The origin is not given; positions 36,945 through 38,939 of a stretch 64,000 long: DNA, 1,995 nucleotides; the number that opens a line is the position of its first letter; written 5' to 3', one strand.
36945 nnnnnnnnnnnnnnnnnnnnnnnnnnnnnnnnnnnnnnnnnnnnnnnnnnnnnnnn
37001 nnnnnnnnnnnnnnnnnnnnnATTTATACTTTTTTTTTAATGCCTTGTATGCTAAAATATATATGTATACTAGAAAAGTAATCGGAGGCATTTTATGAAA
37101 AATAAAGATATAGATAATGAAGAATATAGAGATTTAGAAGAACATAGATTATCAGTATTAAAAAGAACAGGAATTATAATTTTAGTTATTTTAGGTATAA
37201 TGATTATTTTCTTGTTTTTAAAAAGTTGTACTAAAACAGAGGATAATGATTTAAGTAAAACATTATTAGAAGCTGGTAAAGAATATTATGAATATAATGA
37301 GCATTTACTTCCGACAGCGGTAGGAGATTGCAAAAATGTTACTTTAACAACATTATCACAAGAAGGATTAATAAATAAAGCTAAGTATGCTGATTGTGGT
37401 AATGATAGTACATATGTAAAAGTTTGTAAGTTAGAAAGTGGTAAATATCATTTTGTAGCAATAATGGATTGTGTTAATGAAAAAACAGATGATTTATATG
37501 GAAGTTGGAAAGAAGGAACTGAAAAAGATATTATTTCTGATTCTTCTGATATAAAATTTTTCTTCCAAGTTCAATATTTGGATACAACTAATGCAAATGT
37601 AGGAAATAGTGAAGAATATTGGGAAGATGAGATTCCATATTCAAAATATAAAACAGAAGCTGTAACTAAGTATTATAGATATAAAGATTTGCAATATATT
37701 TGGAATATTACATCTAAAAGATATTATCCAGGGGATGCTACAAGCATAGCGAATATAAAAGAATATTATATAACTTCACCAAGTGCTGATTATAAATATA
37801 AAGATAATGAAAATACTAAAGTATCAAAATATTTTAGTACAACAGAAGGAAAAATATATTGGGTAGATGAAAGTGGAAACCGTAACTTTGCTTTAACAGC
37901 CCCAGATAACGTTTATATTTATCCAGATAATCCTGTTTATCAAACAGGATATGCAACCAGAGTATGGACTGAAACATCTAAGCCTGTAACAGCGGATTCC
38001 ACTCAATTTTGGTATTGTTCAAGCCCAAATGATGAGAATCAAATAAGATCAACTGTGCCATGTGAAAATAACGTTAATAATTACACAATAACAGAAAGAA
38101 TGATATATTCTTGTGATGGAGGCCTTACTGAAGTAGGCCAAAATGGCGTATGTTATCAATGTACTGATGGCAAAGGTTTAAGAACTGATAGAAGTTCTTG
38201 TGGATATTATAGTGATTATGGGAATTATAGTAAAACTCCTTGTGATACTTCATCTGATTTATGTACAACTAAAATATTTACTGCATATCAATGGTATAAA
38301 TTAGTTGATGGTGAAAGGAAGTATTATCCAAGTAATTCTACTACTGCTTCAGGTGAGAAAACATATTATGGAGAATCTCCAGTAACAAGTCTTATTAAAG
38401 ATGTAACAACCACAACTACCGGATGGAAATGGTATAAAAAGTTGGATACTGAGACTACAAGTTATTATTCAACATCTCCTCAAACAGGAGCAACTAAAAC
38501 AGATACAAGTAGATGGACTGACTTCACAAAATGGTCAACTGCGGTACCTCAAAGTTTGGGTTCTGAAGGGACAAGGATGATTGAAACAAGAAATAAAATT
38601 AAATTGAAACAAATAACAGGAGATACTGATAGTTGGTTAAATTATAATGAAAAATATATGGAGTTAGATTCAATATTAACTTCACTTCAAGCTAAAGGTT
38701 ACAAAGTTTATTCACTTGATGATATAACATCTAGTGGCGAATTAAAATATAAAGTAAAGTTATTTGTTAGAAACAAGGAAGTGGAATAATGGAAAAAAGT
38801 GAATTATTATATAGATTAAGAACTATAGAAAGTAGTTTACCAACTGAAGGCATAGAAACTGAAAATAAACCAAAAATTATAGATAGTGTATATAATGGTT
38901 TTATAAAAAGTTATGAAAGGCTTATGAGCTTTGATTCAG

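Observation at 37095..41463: Three translationally coupled genes inserted between sigE and sigG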

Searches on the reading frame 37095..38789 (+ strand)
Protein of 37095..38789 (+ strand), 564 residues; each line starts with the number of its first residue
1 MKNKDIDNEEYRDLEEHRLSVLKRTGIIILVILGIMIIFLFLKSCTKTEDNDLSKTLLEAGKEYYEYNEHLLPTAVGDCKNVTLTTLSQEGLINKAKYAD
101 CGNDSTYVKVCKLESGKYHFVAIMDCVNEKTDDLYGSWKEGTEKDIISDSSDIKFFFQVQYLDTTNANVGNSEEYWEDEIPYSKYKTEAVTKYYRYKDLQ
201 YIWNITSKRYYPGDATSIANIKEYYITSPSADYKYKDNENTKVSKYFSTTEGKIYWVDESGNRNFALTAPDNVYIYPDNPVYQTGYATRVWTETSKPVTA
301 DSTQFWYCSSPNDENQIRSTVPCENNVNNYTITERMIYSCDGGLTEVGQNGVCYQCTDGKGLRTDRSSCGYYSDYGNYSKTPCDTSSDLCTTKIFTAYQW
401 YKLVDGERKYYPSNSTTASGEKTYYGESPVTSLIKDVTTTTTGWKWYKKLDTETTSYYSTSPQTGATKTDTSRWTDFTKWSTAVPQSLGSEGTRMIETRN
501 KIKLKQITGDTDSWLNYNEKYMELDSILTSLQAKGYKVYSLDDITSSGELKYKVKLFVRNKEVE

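Call 3: search_protein_families(library=pfam, proteins=[window:37095-38789:+], max_evalue=0.01)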
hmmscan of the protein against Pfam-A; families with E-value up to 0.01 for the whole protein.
window:37095-38789:+ (564 aa): 0 families

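Call 9: search_protein_families(library=ncbifam, proteins=[window:37095-38789:+], max_evalue=0.1)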
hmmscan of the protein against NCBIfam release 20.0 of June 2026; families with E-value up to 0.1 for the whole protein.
window:37095-38789:+ (564 aa): 0 families

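Call 10: search_protein_families(library=phrogs, proteins=[window:37095-38789:+], max_evalue=0.1)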
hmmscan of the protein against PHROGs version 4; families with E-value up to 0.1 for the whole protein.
window:37095-38789:+ (564 aa): 0 families

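Call 11: find_homologous_proteins(query=window:37095-38789:+, max_evalue=0.001)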
Query window:37095-38789:+ (564 aa): 142 proteins with E <= 0.001 among 3968 candidates; the best 120 are listed.
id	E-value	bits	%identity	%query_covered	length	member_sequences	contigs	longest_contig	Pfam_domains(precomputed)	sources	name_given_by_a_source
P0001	0.0e+0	1290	100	100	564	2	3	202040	-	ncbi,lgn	-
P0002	0.0e+0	1020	77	100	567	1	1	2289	-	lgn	-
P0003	2.9e-272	922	71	98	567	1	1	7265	-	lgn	-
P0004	2.8e-270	916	71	97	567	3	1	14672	-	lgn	-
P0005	1.6e-236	804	63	97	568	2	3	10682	-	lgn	-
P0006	5.8e-231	786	60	100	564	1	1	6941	-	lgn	-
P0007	2.2e-228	777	60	100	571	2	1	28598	-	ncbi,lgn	-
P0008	2.1e-227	774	59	97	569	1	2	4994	-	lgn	-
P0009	1.2e-197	676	52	100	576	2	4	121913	-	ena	-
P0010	6.8e-195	667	52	100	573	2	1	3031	-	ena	-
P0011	5.8e-194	664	51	100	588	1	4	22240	-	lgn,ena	-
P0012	9.5e-192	657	56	89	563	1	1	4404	-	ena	-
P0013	5.2e-191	654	51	99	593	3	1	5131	-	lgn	-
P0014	3.2e-189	648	51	99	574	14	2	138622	-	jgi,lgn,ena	-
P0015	3.6e-151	523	45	99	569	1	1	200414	-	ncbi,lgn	-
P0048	3.5e-88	315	36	98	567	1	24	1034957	-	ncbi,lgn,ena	-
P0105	2.6e-67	246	32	95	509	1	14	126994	-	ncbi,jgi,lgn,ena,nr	ncbi:MAG: hypothetical protein E7165_02085 [Firmicutes bacterium]|nr:hypothetical protein [Bacillota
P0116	5.8e-47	179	28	92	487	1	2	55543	-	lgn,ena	-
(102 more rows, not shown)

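Call 12: find_encoding_contigs(protein=P0048, flank=8000, max_places=2)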
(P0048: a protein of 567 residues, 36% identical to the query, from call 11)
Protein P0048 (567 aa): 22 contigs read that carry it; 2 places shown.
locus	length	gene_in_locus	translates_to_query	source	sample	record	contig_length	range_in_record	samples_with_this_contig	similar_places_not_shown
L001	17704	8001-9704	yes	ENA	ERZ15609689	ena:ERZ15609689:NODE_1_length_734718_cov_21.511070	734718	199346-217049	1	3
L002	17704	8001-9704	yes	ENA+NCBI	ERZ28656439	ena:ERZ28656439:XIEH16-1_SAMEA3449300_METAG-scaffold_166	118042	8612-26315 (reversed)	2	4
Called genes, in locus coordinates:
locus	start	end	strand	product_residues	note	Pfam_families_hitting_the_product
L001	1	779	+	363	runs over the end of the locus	PF03979:Sigma70_r1_1, PF00140:Sigma70_r1_2, PF04542:Sigma70_r2, PF04539:Sigma70_r3, PF04545:Sigma70_r4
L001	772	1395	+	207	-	PF12847:Methyltransf_18, PF04816:TrmK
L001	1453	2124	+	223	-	PF00160:Pro_isomerase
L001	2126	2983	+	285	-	PF00763:THF_DHG_CYH, PF02882:THF_DHG_CYH_C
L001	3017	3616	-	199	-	PF00163:Ribosomal_S4, PF01479:S4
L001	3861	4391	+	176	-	-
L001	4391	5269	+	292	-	PF01565:FAD_binding_4, PF02873:MurB_C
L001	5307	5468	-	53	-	PF00830:Ribosomal_L28 (faint)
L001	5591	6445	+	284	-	-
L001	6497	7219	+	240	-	PF03419:Peptidase_U4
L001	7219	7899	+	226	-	PF04542:Sigma70_r2, PF04545:Sigma70_r4, PF01381:HTH_3 (weak)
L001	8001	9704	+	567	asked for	-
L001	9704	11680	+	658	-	-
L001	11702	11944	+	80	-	-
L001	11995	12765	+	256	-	PF04542:Sigma70_r2, PF04539:Sigma70_r3 (faint), PF01381:HTH_3 (faint), PF13384:HTH_23 (faint), PF08281:Sigma70_r4_2 (weak), PF04545:Sigma70_r4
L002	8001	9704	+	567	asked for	-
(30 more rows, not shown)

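Call 13: find_encoding_contigs(protein=P0105, flank=8000, max_places=2)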
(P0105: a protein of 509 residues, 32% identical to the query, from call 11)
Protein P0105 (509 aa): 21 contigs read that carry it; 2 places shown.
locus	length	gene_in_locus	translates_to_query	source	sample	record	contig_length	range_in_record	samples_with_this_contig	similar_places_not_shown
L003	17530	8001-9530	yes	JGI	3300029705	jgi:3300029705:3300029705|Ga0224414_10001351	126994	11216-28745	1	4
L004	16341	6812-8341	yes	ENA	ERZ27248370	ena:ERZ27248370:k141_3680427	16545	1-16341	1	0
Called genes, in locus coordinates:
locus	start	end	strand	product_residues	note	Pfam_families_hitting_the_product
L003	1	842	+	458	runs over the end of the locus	-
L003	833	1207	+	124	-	PF00581:Rhodanese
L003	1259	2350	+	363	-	PF02646:RmuC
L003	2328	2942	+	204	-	PF09997:DUF2238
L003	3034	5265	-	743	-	PF00404:Dockerin_1, PF13499:EF-hand_7 (faint), PF00404:Dockerin_1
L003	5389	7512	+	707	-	PF08206:OB_RNB, PF25049:OB_HELZ2 (faint), PF17876:CSD2, PF00773:RNB, PF00575:S1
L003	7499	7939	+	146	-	PF01668:SmpB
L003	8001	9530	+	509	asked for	-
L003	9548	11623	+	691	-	-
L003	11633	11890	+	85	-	-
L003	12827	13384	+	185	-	PF02417:Chromate_transp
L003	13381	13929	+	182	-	PF02417:Chromate_transp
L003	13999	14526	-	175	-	-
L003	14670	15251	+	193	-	PF03193:RsgA_GTPase (faint), PF01926:MMR_HSR1, PF02421:FeoB_N (weak)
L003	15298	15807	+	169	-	-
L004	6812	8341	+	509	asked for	-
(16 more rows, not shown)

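Call 14: find_encoding_contigs(protein=P0001, flank=3000, max_places=3)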
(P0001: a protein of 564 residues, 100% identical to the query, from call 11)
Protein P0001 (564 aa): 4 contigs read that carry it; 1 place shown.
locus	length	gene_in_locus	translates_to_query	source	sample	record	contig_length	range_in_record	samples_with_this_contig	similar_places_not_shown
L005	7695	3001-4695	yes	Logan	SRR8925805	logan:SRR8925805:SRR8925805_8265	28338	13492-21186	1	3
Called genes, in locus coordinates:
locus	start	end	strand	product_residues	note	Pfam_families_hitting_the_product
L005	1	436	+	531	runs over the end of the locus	PF16949:ABC_tran_2 (weak), PF09847:12TM_1, PF01061:ABC2_membrane (weak)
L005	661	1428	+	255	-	-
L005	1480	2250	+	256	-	PF03419:Peptidase_U4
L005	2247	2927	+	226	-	PF04542:Sigma70_r2, PF04545:Sigma70_r4, PF01381:HTH_3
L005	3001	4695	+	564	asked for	-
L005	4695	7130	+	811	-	-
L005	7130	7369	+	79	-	-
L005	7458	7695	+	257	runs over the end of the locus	PF04542:Sigma70_r2, PF04539:Sigma70_r3, PF16509:KORA (faint), PF08281:Sigma70_r4_2 (weak), PF04545:Sigma70_r4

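Call 19: find_related_loci(query=A2, collection=genome_contigs, flank=10000)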
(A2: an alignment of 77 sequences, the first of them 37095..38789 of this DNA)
Query A2 (564 aa) in genome_contigs; peptide patterns used: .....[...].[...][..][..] (x = any residue, [..] = any of these).
27 stretches matched a pattern; 21 encode a relative of the query (tblastn E <= 1e-3); 21 distinct loci.
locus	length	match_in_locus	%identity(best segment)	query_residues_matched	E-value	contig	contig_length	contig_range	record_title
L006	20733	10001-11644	63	17-560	0e+0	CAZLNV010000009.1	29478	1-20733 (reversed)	MAG TPA_asm: uncultured Muribaculaceae bacterium isolate SRP192927_co1_652 genome assembly, contig: NODE_2735_length_294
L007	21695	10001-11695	61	7-564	0e+0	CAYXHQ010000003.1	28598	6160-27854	MAG TPA_asm: uncultured Muribaculaceae bacterium isolate SRP192927_co1_146 genome assembly, contig: NODE_2901_length_285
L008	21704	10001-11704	45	3-562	6e-148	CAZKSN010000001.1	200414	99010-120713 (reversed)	MAG TPA_asm: uncultured Muribaculaceae bacterium isolate SRP294416_co1_712 genome assembly, contig: NODE_24_length_20041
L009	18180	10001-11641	45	26-562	3e-122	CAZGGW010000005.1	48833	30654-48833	MAG TPA_asm: uncultured Muribaculaceae bacterium isolate SRP192927_co1_639 genome assembly, contig: NODE_993_length_4883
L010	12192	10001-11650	37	7-563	4e-110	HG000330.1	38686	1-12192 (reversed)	Clostridium sp. CAG:1000 genomic scaffold, scf7, whole genome shotgun sequence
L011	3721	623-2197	38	43-564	1e-108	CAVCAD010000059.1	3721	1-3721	Bacteroidaceae bacterium isolate SRR8978363_cleanbin_000006 genome assembly, contig: Spades_SRR8978363_contig_1569, whol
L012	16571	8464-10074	40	43-564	1e-102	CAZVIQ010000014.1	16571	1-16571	MAG TPA_asm: uncultured Muribaculaceae bacterium isolate SRP192927_co4_799 genome assembly, contig: NODE_7295_length_165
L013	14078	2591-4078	33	43-560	2e-72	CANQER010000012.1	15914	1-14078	MAG: uncultured Bacilli bacterium isolate Lapin-005__bin52 genome assembly, contig: Lapin-005__NODE_4936_length_15914_co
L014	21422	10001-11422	45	28-562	8e-54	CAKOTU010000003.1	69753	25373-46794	MAG: uncultured Bacilli bacterium isolate REFINED_METABAT215_TOP10_CONTIGS_1500_ASSEMBLY_K77_MERGED__Hadza_MoBio_hadza-E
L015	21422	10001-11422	45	28-562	7e-54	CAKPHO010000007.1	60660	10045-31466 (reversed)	MAG: uncultured Bacilli bacterium isolate REFINED_METABAT215_TOP10_CONTIGS_1500_ASSEMBLY_K77_MERGED__Nepal_MoBio_Fiber-H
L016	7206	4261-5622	29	6-562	2e-53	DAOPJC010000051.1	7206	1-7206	MAG TPA_asm: Bacilli bacterium isolate AMR_MDS_3287 NODE_11025_length_7206_cov_6.638372, whole genome shotgun sequence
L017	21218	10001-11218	30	53-556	2e-50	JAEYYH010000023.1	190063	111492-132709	MAG: Bacillota bacterium isolate OH_CBlB_40 k127_2424008, whole genome shotgun sequence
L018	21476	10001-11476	35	28-564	8e-74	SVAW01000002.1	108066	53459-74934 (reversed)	MAG: Bacillota bacterium isolate SIG212 NODE_4414_length_108066_cov_11.516495, whole genome shotgun sequence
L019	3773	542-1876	27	13-562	2e-49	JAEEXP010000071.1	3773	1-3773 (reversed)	MAG: Bacillales bacterium isolate Tb.RUG.524 NODE_121719_length_3773_cov_0.944597, whole genome shotgun sequence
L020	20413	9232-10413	29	13-456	2e-48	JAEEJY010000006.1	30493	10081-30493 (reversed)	MAG: Bacillales bacterium isolate Tb.RUG.180 k141_1121494_flag=0_multi=17.0065_len=30493, whole genome shotgun sequence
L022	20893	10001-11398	27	4-561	3e-47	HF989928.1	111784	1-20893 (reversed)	Acholeplasma sp. CAG:878 genomic scaffold, scf186, whole genome shotgun sequence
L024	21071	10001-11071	31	51-453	2e-46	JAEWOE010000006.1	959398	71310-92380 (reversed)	MAG: Bacillota bacterium isolate OH_SBlB_51 k127_1115398, whole genome shotgun sequence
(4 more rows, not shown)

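Call 22: find_encoding_contigs(protein=P0007, flank=10000, max_places=1)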
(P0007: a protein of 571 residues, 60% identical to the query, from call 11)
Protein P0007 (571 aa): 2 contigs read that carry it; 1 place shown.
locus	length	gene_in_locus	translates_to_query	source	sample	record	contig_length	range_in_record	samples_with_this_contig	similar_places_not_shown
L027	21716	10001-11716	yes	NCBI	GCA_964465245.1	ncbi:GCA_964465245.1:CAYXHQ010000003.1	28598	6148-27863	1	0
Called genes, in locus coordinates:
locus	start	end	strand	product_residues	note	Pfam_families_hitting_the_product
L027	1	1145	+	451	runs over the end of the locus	PF03193:RsgA_GTPase (faint), PF00009:GTP_EFTU (weak), PF01926:MMR_HSR1, PF02421:FeoB_N, PF00009:GTP_EFTU, PF01926:MMR_HSR1, PF02421:FeoB_N, PF14714:KH_dom-like, +6 more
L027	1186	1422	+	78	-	PF14069:SpoVIF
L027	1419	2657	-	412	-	PF02388:FemAB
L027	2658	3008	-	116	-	-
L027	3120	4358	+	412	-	PF03952:Enolase_N, PF00113:Enolase_C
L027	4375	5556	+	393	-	PF01938:TRAM, PF05958:tRNA_U5-meth_tr, PF05175:MTS (weak), PF13847:Methyltransf_31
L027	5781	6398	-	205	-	PF00565:SNase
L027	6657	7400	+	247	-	PF01966:HD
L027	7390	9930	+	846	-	PF00133:tRNA-synt_1, PF01406:tRNA-synt_1e (faint), PF09334:tRNA-synt_1g, PF13603:tRNA-synt_1_2 (weak), PF09334:tRNA-synt_1g, PF00133:tRNA-synt_1, PF08264:Anticodon_1, PF10458:Val_tRNA-synt_C (weak)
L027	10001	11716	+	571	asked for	-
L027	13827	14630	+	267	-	-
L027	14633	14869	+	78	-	-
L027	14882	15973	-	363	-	PF00990:GGDEF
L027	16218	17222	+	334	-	-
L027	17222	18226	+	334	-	-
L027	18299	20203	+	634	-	PF03717:PBP_dimer, PF00905:Transpeptidase, PF03793:PASTA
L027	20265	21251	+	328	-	PF00953:Glycos_transf_4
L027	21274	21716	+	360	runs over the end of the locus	PF01098:FTSW_RODA_SPOVE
